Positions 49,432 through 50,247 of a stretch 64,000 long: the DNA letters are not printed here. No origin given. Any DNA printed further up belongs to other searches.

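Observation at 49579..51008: YihU-type (GRT motif) sulfolactaldehyde reductase coupled to a sulfopyruvate decarboxylase-like subunit, outside any sulfoglycolysis cluster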

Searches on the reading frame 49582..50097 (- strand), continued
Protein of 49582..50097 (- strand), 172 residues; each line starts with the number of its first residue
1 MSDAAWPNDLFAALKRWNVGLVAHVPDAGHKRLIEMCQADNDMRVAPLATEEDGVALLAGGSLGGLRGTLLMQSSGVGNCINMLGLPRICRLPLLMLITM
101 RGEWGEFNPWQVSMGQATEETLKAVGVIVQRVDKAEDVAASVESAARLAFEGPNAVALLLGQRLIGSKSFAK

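Call 47: get_annotated_region(hit=H1, flank=9000)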
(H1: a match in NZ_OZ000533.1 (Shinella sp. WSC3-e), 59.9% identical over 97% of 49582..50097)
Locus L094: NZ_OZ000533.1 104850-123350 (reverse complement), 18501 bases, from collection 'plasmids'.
description: Shinella sp. WSC3-e isolate ena-SAMPLE-TAB-28-07-2022-10:23:51:176-5823 plasmid pcSHIWSC3, complete sequence
organism: Shinella sp. WSC3-e (NCBI taxid 3113208)
taxonomy: Bacteria; Pseudomonadota; Alphaproteobacteria; Hyphomicrobiales; Rhizobiaceae; Shinella; Shinella sp. WSC3-e
host: -; source: -; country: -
typing (MOB-suite, as given by PLSDB): non-mobilizable; replicon rep_cluster_515
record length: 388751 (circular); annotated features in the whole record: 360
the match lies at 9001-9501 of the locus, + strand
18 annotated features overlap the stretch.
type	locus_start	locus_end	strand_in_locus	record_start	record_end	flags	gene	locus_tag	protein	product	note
CDS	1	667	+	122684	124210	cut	tcuA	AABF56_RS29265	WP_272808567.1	FAD-dependent tricarballylate dehydrogenase TcuA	-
CDS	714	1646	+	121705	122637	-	-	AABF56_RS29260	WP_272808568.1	NAD(P)-dependent oxidoreductase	-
CDS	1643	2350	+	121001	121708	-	-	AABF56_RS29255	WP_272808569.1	aldolase/citrate lyase family protein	-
CDS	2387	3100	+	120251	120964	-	-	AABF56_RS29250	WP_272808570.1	4-carboxy-4-hydroxy-2-oxoadipate aldolase/oxaloacetate decarboxylase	-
CDS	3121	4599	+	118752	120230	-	-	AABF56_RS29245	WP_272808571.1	aldehyde dehydrogenase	-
CDS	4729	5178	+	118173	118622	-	-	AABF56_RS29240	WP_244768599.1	tripartite tricarboxylate transporter TctB family protein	-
CDS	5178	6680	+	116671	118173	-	-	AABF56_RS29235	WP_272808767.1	tripartite tricarboxylate transporter permease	-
CDS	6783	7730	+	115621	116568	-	-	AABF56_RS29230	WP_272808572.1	LysR substrate-binding domain-containing protein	-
CDS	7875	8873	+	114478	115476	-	-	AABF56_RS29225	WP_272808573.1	tripartite tricarboxylate transporter substrate binding protein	-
CDS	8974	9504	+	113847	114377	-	-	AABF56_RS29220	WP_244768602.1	thiamine pyrophosphate-binding protein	-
CDS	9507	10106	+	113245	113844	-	-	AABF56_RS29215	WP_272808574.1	thiamine pyrophosphate-dependent enzyme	-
CDS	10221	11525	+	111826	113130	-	-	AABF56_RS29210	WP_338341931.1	CapA family protein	GO:0045227 - capsule polysaccharide biosynthetic process [Evidence IEA]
CDS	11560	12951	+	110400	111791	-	-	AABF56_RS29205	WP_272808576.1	MmgE/PrpD family protein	-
CDS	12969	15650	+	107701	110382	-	acnA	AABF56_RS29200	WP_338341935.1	aconitate hydratase AcnA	GO:0006099 - tricarboxylic acid cycle [Evidence IEA]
CDS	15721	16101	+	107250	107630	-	pcaC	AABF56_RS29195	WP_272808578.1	4-carboxymuconolactone decarboxylase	-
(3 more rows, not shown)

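Call 48: get_annotated_region(hit=H3, flank=9000)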
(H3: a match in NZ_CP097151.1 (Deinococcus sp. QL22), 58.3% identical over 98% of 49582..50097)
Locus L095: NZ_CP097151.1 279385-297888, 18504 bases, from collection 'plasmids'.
description: Deinococcus sp. QL22 plasmid unnamed4, complete sequence
organism: Deinococcus sp. QL22 (NCBI taxid 2939437)
taxonomy: Bacteria; Deinococcota; Deinococci; Deinococcales; Deinococcaceae; Deinococcus; Deinococcus sp. QL22
host: -; source: -; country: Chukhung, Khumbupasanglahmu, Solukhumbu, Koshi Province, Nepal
typing (MOB-suite, as given by PLSDB): non-mobilizable
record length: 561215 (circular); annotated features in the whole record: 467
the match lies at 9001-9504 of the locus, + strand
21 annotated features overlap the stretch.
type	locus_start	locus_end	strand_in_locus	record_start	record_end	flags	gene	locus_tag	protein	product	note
CDS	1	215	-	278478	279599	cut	-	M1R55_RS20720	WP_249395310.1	DUF4384 domain-containing protein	-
CDS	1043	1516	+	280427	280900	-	-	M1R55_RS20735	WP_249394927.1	helix-turn-helix domain-containing protein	-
CDS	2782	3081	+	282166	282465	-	-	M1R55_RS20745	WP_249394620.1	transposase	GO:0006313 - DNA transposition [Evidence IEA]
CDS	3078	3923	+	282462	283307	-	-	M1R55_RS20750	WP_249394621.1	IS3 family transposase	-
CDS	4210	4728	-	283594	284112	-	-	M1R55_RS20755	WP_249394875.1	transposase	GO:0006313 - DNA transposition [Evidence IEA]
CDS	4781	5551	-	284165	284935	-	-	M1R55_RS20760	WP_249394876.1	IS4 family transposase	-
CDS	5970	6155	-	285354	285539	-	-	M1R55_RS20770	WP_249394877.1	hypothetical protein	-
CDS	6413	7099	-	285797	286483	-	-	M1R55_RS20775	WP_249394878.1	NAD(P)H-dependent oxidoreductase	-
CDS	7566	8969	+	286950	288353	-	-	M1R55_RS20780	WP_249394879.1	MmgE/PrpD family protein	-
CDS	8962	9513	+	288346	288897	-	-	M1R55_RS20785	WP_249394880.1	thiamine pyrophosphate-binding protein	-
CDS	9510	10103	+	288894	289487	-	-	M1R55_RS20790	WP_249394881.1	thiamine pyrophosphate-dependent enzyme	-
CDS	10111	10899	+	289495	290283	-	-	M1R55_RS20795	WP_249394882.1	5-oxoprolinase subunit PxpA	GO:0005975 - carbohydrate metabolic process [Evidence IEA]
CDS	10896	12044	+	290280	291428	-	-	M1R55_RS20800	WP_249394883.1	acyl-CoA dehydrogenase family protein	-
CDS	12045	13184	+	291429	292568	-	-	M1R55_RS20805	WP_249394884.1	CaiB/BaiF CoA-transferase family protein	-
CDS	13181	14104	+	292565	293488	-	-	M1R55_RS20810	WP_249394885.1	CoA ester lyase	-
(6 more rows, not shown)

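Call 49: get_annotated_region(hit=H10, flank=9000)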
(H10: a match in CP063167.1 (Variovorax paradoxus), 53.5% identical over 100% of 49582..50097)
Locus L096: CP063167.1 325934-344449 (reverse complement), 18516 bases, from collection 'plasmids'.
description: Variovorax paradoxus strain VAI-C plasmid unnamed, complete sequence
organism: Variovorax paradoxus (NCBI taxid 34073)
taxonomy: Bacteria; Pseudomonadota; Betaproteobacteria; Burkholderiales; Comamonadaceae; Variovorax; Variovorax paradoxus
host: -; source: -; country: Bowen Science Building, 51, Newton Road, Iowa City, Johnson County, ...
typing (MOB-suite, as given by PLSDB): non-mobilizable
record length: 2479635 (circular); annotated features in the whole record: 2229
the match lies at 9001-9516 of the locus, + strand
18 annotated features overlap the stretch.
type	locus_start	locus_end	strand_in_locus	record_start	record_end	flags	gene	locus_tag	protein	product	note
CDS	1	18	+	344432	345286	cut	-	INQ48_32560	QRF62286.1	MaoC family dehydratase N-terminal domain-containing protein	-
CDS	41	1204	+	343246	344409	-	-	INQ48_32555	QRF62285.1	acyl-CoA/acyl-ACP dehydrogenase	-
CDS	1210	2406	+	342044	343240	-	-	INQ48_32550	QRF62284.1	CoA transferase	-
CDS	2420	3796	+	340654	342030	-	-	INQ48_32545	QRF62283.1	MmgE/PrpD family protein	-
CDS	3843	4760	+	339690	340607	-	-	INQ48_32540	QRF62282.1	LysR family transcriptional regulator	-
CDS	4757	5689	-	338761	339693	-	-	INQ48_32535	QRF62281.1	electron transfer flavoprotein subunit alpha/FixB family protein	-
CDS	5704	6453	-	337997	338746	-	-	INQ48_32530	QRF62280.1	electron transfer flavoprotein subunit beta/FixA family protein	-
CDS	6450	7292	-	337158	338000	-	-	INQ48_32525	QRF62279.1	CoA ester lyase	-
CDS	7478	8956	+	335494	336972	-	-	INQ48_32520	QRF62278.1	aldehyde dehydrogenase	-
CDS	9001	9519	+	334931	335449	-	-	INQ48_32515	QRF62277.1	phosphonopyruvate decarboxylase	-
CDS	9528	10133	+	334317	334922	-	-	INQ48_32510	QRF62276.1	aldehyde dehydrogenase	-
CDS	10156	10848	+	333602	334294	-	can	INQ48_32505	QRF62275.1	carbonate dehydratase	-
CDS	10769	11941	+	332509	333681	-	-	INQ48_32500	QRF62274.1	hypothetical protein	-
CDS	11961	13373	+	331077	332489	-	-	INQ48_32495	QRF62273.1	FAD-binding oxidoreductase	-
CDS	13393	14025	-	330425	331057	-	-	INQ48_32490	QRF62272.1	NAD(P)H-binding protein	-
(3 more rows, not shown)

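Call 50: get_annotated_region(hit=H24, flank=9000)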
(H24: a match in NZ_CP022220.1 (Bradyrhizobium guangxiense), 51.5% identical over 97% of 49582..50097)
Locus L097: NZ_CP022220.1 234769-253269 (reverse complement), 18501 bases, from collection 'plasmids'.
description: Bradyrhizobium guangxiense strain CCBAU 53363 plasmid p53363, complete sequence
organism: Bradyrhizobium guangxiense (NCBI taxid 1325115)
taxonomy: Bacteria; Pseudomonadota; Alphaproteobacteria; Hyphomicrobiales; Nitrobacteraceae; Bradyrhizobium; Bradyrhizobium guangxiense
host: -; source: peanut,cell culture,roots; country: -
typing (MOB-suite, as given by PLSDB): mobilizable; relaxase MOBP
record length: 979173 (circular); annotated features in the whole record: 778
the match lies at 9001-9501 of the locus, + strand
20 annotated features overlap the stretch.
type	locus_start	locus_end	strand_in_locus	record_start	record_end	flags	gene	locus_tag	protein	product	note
CDS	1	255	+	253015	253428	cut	-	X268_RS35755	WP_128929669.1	biotin/lipoyl-containing protein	-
CDS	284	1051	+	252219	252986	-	-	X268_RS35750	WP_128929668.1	5-oxoprolinase subunit PxpA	GO:0005975 - carbohydrate metabolic process [Evidence IEA]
CDS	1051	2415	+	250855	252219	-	-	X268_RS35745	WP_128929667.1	acetyl-CoA carboxylase biotin carboxylase subunit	-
CDS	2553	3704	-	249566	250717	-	-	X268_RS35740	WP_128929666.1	CaiB/BaiF CoA-transferase family protein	-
CDS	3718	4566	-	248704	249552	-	-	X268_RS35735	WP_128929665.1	MaoC family dehydratase N-terminal domain-containing protein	-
CDS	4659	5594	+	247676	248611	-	-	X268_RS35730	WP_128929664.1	LysR substrate-binding domain-containing protein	-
CDS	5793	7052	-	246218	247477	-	-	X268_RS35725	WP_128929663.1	Glu/Leu/Phe/Val dehydrogenase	-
CDS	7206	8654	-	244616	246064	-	-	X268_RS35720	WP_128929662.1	aldehyde dehydrogenase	-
CDS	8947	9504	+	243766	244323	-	-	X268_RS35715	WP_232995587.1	phosphonopyruvate decarboxylase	-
CDS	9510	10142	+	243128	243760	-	-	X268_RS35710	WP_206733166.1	thiamine pyrophosphate-dependent enzyme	-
CDS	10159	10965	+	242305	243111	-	-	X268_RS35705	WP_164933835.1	ABC transporter ATP-binding protein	GO:0006810 - transport [Evidence IEA]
CDS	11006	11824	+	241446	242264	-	-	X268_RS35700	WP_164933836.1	ABC transporter permease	-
CDS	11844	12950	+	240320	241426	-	-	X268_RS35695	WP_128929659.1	ABC transporter substrate-binding protein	-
CDS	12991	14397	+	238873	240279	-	-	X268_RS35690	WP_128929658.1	MmgE/PrpD family protein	-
CDS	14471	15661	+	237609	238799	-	-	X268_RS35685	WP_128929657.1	CoA transferase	-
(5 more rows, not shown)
